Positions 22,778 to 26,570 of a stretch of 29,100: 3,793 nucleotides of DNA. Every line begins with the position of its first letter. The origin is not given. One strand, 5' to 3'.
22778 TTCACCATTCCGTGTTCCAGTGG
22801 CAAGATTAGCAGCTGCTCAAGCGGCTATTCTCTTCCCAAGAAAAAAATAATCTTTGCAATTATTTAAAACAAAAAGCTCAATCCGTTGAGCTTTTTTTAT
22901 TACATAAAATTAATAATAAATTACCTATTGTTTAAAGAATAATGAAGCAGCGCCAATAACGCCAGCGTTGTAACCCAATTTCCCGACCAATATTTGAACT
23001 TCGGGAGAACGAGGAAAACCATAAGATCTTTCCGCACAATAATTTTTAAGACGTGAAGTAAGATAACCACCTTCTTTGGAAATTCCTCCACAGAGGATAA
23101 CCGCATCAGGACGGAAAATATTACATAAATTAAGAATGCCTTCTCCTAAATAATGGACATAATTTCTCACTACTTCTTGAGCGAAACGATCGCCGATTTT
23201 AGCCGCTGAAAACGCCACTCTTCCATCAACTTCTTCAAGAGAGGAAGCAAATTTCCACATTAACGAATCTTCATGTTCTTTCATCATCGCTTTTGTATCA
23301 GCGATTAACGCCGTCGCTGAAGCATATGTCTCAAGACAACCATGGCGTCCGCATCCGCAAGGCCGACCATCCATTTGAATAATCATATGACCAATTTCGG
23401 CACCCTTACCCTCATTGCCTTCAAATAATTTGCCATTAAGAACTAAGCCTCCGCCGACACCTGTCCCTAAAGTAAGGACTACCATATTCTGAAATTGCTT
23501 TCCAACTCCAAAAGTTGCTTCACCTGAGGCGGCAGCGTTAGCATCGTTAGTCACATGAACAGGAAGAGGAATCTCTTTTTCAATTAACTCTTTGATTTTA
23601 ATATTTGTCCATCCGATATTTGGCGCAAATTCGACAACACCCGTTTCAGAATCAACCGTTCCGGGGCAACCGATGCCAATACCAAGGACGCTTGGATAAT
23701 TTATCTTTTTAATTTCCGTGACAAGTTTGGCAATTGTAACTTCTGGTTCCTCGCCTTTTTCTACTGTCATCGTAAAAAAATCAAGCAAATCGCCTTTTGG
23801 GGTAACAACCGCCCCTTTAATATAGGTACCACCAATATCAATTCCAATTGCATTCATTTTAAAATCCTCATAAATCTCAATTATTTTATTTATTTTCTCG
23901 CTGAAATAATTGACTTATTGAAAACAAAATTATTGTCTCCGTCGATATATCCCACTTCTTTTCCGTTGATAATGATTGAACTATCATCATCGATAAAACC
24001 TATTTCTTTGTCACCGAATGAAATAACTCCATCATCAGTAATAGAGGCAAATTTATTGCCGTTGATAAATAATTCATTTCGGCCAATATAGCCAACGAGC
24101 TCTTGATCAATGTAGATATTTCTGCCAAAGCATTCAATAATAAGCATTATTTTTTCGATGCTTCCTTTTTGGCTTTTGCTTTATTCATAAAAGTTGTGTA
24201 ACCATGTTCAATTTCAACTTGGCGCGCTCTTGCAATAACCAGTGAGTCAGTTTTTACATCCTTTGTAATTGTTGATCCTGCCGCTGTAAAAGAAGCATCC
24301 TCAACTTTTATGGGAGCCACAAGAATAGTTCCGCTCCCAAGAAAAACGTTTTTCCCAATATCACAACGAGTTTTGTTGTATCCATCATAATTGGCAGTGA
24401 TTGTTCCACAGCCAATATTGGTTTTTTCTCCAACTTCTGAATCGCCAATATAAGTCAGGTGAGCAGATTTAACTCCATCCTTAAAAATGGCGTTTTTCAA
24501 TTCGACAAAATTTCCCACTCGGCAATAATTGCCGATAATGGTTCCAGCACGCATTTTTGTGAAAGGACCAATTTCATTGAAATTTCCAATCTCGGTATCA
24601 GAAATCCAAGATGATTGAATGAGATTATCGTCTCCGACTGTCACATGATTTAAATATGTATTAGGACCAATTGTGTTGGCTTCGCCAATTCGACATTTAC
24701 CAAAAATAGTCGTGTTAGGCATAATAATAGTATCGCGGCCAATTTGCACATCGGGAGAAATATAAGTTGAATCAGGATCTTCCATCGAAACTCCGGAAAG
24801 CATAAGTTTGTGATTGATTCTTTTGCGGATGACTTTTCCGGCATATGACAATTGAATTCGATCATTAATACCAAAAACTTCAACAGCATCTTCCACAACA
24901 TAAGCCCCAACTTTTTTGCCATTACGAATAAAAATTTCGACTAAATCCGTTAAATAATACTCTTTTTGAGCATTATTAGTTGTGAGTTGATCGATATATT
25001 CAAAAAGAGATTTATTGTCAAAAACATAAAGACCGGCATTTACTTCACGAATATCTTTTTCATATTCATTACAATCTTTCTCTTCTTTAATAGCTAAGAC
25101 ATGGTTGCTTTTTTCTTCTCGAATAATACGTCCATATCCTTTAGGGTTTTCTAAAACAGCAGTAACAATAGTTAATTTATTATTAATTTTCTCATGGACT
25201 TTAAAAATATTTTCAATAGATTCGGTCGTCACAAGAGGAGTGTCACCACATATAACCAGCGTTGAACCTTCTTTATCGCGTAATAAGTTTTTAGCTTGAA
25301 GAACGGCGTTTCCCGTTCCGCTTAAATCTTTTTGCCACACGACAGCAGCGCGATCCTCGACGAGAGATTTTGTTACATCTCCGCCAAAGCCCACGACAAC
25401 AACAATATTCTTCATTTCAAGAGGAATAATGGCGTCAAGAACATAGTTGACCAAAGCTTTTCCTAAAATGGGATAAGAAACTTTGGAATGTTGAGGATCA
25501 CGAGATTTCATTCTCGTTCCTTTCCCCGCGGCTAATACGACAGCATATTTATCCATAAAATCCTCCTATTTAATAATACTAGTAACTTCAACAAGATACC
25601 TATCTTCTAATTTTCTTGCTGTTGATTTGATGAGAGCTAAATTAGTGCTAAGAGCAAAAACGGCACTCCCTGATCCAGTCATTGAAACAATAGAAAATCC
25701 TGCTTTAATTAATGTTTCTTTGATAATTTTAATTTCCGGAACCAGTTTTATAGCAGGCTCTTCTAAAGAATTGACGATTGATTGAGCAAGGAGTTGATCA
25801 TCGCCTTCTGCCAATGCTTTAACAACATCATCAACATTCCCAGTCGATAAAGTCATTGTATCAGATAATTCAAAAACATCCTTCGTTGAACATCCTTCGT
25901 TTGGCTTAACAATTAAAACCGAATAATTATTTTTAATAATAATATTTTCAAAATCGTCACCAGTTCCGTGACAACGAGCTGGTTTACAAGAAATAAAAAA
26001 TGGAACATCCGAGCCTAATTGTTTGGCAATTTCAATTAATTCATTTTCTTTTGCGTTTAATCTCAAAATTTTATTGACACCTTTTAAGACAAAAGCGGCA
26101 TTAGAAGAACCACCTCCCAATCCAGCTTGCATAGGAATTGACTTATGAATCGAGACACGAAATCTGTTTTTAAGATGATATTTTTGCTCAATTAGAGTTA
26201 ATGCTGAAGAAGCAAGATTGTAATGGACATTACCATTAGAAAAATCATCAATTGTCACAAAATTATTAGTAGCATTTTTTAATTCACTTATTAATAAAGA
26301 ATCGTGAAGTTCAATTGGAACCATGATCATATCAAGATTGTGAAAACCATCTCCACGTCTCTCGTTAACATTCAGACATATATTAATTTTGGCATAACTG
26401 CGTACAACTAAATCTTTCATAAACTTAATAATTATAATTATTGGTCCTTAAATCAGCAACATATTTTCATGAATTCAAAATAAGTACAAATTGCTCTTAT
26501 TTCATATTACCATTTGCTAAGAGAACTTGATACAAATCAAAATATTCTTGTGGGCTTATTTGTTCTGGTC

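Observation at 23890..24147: Minimal four-repeat beta-hairpin (beta-flower-like) protein coupled to glmU inside ispE-glmU-X-ROK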

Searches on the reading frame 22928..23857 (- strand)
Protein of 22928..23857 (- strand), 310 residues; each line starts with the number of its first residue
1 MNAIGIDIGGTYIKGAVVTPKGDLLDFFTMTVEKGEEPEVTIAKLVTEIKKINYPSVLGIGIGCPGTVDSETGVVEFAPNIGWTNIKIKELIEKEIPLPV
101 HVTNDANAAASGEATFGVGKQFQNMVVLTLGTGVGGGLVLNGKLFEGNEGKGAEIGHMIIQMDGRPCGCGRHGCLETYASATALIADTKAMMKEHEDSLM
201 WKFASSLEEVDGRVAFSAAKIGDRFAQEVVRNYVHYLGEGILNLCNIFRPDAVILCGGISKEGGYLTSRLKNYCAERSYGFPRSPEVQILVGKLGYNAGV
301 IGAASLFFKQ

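Call 4: search_protein_families(library=pfam, proteins=[window:22928-23857:-], max_evalue=1)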
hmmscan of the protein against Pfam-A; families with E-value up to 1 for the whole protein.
window:22928-23857:- (310 aa): 3 families
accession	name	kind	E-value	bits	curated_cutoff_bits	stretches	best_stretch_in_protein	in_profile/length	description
PF00480.26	ROK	-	5.3e-73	246.5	22.9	1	4-307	2-291/294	ROK family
PF02685.22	Glucokinase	-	0.0013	18.3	22.1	1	7-141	4-144/314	Glucokinase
PF01869.26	BcrAD_BadFG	-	0.0068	16.4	31.5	0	4-25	1-22/271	BadF/BadG/BcrA/BcrD ATPase family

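Call 77: search_protein_families(library=ncbifam, proteins=[window:22928-23857:-], max_evalue=0.1)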
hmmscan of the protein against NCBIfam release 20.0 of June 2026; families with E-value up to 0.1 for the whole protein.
window:22928-23857:- (310 aa): 14 families
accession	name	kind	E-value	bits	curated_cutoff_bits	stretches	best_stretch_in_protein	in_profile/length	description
TIGR00744.1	ROK_glcA_fam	subfamily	9.1e-77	258.4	260.35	1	4-307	1-308/318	ROK family glucokinase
NF047937.1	TransRegNagC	equivalog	7.1e-41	140.7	650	1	50-272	133-350/399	DNA-binding transcriptional regulator NagC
NF042998.1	bglucokin_BglK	equivalog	6.7e-39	133.9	550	1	1-307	1-285/291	beta-glucoside kinase BglK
NF003461.0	PRK05082.1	subfamily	9.5e-39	133.5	283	1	1-307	1-286/291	N-acetylmannosamine kinase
NF049930.1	TransRegMlc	equivalog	1.9e-37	129.5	530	1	58-279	147-363/405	sugar metabolism global transcriptional regulator Mlc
NF007251.0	PRK09698.1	equivalog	6.8e-37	127.3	253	1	3-306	8-295/304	allose kinase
NF047821.1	NactlManKinNanK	equivalog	1.5e-33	116.6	450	1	1-306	1-285/288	N-acetylmannosamine kinase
NF007108.0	PRK09557.1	equivalog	2.4e-32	112.5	443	1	3-307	3-300/303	fructokinase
NF045551.1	GK_Pyrobac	equivalog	1.2e-31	110.1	500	1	4-309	3-282/294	ATP-dependent glucokinase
NF009835.0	PRK13310.1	equivalog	2.8e-29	102.4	380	1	5-309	4-302/303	N-acetylglucosamine kinase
NF045942.1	PolPhglucPhase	equivalog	2.7e-23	82.9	250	1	3-161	2-157/242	polyphosphate--glucose phosphotransferase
NF045550.1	FrctkaseScrK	equivalog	2.7e-16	59.9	400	1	6-191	8-197/293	fructokinase ScrK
NF009836.0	PRK13311.1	equivalog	1.8e-14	53.6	551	1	5-182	4-192/256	N-acetyl-D-glucosamine kinase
NF009842.0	PRK13317.1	equivalog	0.045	13.1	234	0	2-30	3-27/277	type II pantothenate kinase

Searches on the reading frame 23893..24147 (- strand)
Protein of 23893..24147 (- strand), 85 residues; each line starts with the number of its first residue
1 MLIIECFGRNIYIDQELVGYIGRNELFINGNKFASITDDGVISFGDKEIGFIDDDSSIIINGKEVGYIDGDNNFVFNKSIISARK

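Call 4: search_protein_families(library=pfam, proteins=[window:23893-24147:-], max_evalue=1)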
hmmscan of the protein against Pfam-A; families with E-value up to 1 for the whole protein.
window:23893-24147:- (85 aa): 3 families
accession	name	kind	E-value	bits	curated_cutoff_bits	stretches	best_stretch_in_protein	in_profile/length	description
PF21785.3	Bflower_2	-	0.028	14.7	38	1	19-79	13-73/112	5-fold beta-flower protein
PF21784.3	Bflower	-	0.047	14.5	25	0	49-77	11-38/116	4-fold beta flower protein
PF22820.2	TcaA_3rd_4th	-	0.067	13.6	27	1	54-72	12-30/73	TcaA protein 3rd/4th domain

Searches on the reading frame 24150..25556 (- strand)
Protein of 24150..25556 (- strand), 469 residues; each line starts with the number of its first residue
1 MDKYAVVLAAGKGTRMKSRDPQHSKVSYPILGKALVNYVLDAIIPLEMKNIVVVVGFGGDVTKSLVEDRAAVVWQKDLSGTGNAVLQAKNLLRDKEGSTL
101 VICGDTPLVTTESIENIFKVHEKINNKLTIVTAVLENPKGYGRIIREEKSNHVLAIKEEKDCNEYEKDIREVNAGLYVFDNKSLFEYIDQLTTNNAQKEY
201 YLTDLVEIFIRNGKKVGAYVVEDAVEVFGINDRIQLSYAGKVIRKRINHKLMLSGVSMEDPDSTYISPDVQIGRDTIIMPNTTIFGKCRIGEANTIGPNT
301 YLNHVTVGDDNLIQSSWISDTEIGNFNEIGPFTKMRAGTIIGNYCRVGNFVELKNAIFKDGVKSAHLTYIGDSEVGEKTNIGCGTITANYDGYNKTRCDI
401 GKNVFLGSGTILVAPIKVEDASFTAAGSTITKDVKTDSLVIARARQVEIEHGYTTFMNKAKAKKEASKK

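Call 4: search_protein_families(library=pfam, proteins=[window:24150-25556:-], max_evalue=1)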
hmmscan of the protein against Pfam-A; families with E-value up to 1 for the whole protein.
window:24150-25556:- (469 aa): 10 families
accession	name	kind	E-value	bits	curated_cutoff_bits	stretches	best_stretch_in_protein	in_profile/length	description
PF00132.30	Hexapep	-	1.7e-25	88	27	4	320-354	1-35/36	Bacterial transferase hexapeptide (six repeats)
PF00483.29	NTP_transferase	-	7e-16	59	21.2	1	5-223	2-223/245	Nucleotidyl transferase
PF12804.13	NTP_transf_3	-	3.7e-14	53.7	27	1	5-131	1-121/160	MobA-like NTP transferase domain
PF25084.1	LbH_EIF2B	-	7.5e-11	42.4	54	2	319-385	20-85/105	EIF2B subunit epsilon LbH domain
PF01128.25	IspD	-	5.1e-05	23.6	27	1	5-128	3-124/221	2-C-methyl-D-erythritol 4-phosphate cytidylyltransferase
PF14602.12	Hexapep_2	-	0.00021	21.4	27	1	400-432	4-34/34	Hexapeptide repeat of succinyl-transferase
PF25087.1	GMPPB_C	-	0.00037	20.6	39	1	281-358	4-77/110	GMPPB C-terminal domain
PF01983.22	CofC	-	0.0029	17.3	22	1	37-123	31-115/217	Guanylyl transferase CofC like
PF01719.23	Rep_OBD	-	0.11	13.2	24.6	1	125-196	6-78/121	Plasmid replication protein, origin binding domain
PF17020.10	DUF5097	-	0.24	12.2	29.7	1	118-195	28-105/119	Domain of unknown function (DUF5097)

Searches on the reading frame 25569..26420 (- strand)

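Call 4: search_protein_families(library=pfam, proteins=[window:25569-26420:-], max_evalue=1)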
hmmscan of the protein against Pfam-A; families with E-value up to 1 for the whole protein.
window:25569-26420:- (284 aa): 3 families
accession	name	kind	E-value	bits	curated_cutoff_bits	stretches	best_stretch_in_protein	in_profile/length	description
PF00288.32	GHMP_kinases_N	-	2e-15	57.2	22.3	1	68-144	1-85/87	GHMP kinases N terminal domain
PF08544.19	GHMP_kinases_C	-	6.9e-10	39.6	21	1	200-273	2-81/85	GHMP kinases C terminal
PF22700.2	MVD-like_N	-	0.00024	21.2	27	1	64-134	59-130/157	Diphosphomevalonate decarboxylase-like N-terminal domain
